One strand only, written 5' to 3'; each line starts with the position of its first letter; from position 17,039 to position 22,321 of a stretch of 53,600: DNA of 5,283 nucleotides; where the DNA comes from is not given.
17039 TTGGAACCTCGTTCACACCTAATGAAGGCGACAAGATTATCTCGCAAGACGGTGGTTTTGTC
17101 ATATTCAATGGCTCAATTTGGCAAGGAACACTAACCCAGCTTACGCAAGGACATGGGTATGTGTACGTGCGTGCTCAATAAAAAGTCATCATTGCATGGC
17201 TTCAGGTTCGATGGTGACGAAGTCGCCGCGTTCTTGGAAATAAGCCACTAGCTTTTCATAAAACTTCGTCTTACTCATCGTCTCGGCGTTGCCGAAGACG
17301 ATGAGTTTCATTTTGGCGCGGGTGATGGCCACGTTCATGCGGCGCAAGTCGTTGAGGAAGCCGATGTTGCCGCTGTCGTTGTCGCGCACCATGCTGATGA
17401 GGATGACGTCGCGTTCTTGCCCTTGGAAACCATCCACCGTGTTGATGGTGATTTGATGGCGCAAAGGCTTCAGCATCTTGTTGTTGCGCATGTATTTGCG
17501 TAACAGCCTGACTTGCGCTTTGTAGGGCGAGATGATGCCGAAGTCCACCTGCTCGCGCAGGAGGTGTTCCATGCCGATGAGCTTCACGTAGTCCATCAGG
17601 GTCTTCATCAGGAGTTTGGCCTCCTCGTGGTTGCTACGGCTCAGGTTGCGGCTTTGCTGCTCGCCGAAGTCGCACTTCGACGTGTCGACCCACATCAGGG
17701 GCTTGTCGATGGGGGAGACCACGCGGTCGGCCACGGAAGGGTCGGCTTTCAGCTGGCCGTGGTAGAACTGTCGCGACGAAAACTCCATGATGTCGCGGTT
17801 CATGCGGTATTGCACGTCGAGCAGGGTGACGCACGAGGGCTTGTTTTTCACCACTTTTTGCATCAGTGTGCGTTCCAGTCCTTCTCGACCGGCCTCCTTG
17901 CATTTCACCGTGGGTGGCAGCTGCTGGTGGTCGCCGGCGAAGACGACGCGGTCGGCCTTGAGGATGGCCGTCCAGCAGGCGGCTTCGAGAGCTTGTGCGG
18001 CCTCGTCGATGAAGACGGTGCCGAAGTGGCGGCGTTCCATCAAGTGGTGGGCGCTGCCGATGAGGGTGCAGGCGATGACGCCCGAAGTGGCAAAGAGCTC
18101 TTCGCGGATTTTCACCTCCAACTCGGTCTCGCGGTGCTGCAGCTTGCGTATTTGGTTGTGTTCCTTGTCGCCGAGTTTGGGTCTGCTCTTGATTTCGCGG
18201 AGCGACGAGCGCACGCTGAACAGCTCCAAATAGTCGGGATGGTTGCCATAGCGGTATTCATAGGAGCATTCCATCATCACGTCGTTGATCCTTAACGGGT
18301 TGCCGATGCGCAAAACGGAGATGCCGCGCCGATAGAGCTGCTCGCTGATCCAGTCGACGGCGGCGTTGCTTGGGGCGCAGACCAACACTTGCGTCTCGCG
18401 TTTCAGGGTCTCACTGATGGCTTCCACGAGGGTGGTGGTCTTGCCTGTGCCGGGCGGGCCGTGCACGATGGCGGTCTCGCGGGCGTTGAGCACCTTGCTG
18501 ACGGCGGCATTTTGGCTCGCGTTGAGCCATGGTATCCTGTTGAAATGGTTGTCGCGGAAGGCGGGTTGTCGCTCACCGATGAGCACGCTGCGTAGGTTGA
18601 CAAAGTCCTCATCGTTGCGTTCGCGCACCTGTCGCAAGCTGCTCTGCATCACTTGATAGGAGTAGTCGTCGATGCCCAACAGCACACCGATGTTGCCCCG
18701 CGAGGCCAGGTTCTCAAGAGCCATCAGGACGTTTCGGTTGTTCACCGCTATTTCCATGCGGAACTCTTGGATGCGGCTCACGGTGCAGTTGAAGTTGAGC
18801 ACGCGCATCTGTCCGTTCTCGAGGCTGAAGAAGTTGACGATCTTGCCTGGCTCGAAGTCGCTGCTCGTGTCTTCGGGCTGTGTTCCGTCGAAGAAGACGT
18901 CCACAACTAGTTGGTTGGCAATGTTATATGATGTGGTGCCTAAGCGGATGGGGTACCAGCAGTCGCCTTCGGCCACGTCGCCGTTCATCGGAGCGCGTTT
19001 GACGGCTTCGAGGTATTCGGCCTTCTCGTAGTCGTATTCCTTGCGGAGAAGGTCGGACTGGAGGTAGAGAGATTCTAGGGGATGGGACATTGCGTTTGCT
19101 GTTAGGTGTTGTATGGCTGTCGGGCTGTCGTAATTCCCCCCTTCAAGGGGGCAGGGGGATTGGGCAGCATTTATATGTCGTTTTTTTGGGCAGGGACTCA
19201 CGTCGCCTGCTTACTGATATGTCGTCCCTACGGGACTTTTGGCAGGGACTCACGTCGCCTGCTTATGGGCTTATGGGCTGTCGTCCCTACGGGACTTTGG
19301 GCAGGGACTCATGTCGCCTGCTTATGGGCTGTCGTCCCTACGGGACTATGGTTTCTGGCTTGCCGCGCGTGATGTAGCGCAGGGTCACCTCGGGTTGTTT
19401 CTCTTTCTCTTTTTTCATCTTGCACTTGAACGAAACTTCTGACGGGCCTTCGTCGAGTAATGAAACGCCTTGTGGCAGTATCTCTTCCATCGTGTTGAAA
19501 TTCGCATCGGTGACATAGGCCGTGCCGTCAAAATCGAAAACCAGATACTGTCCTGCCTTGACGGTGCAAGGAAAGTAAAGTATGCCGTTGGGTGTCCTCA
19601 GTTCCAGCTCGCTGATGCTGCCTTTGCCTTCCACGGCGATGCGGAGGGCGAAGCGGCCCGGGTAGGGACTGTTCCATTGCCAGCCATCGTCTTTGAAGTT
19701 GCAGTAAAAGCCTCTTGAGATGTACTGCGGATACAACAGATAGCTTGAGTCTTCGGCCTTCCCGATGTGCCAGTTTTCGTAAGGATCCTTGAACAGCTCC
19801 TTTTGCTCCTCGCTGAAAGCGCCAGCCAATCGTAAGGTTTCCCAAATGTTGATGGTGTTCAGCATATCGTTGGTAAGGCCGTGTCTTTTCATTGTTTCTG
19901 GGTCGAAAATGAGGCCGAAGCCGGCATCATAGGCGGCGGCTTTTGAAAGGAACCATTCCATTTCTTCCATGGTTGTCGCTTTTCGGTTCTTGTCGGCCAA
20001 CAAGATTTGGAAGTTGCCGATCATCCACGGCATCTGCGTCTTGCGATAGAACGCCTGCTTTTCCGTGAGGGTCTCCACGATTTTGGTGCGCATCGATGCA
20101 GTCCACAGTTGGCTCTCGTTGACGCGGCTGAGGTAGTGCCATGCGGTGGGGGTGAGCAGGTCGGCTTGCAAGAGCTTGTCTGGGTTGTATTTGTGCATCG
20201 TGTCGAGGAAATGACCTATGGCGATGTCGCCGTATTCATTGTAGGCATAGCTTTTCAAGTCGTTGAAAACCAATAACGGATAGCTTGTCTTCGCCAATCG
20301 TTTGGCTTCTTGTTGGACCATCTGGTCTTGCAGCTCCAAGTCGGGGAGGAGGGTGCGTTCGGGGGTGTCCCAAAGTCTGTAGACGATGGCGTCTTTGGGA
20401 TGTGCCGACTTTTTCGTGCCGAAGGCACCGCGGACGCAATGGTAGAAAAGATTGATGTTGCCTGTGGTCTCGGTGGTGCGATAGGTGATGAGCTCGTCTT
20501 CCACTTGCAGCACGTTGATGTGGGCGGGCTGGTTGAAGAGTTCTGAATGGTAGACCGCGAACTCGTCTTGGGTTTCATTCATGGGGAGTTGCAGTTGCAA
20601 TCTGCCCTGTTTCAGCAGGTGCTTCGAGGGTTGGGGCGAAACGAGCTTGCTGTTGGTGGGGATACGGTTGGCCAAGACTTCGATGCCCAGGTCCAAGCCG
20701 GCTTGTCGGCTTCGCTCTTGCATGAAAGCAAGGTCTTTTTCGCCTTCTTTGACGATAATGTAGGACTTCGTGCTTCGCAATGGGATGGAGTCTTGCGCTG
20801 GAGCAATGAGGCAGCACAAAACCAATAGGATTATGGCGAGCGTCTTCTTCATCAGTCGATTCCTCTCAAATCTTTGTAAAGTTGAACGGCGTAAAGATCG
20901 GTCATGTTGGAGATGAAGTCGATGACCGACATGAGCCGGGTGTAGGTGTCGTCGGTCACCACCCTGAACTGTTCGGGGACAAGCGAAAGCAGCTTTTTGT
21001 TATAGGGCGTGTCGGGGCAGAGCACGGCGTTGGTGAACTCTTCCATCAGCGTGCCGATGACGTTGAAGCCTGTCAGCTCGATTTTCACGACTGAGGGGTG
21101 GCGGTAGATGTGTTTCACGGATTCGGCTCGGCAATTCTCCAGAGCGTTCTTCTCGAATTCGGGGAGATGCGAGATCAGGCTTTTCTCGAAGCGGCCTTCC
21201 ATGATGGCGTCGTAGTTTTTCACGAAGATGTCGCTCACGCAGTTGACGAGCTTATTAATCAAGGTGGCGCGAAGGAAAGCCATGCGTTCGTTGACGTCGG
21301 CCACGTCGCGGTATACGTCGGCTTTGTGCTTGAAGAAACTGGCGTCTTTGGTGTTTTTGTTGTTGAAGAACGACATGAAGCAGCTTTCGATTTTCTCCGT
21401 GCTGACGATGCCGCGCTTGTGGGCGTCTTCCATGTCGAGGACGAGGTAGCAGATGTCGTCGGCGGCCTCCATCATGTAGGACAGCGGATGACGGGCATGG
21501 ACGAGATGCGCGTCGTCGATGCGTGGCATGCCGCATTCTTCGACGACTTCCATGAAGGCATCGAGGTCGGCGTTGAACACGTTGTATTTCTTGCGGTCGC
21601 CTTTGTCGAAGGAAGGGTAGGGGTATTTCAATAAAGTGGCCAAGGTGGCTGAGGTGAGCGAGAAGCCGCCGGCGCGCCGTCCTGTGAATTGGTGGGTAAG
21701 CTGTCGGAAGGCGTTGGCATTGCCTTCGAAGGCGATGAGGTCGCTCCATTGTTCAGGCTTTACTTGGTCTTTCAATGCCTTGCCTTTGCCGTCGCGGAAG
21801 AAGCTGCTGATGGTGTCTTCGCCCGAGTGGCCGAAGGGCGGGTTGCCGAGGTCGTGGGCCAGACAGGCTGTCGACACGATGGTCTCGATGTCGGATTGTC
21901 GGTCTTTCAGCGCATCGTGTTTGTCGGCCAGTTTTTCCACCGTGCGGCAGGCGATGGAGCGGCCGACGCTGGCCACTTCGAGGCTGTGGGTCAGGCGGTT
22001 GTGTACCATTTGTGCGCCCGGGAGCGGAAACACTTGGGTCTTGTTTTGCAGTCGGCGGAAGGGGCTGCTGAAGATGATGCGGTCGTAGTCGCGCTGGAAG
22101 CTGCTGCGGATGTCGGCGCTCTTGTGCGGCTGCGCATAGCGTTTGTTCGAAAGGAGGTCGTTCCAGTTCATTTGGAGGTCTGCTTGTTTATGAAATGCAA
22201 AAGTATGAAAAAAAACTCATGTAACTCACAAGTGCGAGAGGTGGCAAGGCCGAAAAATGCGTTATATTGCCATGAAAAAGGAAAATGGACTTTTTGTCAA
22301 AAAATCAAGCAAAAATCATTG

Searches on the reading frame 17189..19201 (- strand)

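Call 12: search_protein_families(library=pfam, proteins=[window:17189-19201:-], max_evalue=0.001)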
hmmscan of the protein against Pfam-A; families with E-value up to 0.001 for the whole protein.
window:17189-19201:- (670 aa): 12 families
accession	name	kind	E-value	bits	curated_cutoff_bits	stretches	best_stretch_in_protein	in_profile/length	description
PF13087.12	AAA_12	-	7.6e-60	202.3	27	1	442-639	1-194/195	AAA domain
PF13086.12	AAA_11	-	1.2e-50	173.1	27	1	226-433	2-255/257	AAA domain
PF13604.12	AAA_30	-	6.3e-13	49.3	27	1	226-289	2-66/191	AAA domain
PF13245.12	AAA_19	-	4.5e-11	43.5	25.1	1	230-431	1-132/134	AAA domain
PF01443.25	Viral_helicase1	-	9.4e-09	35.8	21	0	245-271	2-22/228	Viral superfamily 1 RNA helicase core domain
PF00270.35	DEAD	-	1.4e-05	25.3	26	1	229-295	3-71/167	DEAD/DEAH box helicase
PF00580.27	UvrD-helicase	-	3.1e-05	24.2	23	1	226-593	1-222/271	UvrD/REP helicase N-terminal domain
PF04851.21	ResIII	-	6.8e-05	23.3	22.5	1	226-286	4-70/164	Type III restriction enzyme, res subunit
PF09848.15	SLFN-g3_helicase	-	0.00012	21.9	24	0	242-470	2-166/354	Schlafen group 3, DNA/RNA helicase domain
PF05127.21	NAT10_TcmA_helicase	-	0.00015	22.1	22.7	0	246-289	2-46/176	RNA cytidine acetyltransferase NAT10/TcmA, helicase domain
PF13401.12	AAA_22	-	0.00033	21.4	27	0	244-280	8-45/130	AAA domain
PF13481.12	AAA_25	-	0.0008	19.5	27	0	213-266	5-58/195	AAA domain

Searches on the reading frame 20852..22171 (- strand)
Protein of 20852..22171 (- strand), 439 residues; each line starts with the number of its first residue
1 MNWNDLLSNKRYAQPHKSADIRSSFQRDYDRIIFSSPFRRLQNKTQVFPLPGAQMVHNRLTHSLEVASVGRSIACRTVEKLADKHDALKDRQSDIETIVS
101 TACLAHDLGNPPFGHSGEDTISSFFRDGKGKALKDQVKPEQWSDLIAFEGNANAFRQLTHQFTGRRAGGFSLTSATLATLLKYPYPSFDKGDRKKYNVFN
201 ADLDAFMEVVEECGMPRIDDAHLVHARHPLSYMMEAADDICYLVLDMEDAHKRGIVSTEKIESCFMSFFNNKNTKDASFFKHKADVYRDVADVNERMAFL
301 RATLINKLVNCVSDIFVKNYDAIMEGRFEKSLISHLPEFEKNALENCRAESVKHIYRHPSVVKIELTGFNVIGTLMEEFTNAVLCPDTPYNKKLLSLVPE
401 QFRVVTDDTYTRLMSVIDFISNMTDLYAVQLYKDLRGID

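Call 12: search_protein_families(library=pfam, proteins=[window:20852-22171:-], max_evalue=0.001)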
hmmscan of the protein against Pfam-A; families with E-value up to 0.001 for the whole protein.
window:20852-22171:- (439 aa): 2 families
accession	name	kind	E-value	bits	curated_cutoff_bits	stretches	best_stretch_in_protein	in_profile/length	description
PF13286.11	HD_assoc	-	2.7e-07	31.4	22.2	1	343-433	10-90/91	Phosphohydrolase-associated domain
PF01966.28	HD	-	2.9e-06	28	22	1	59-122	1-49/116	HD domain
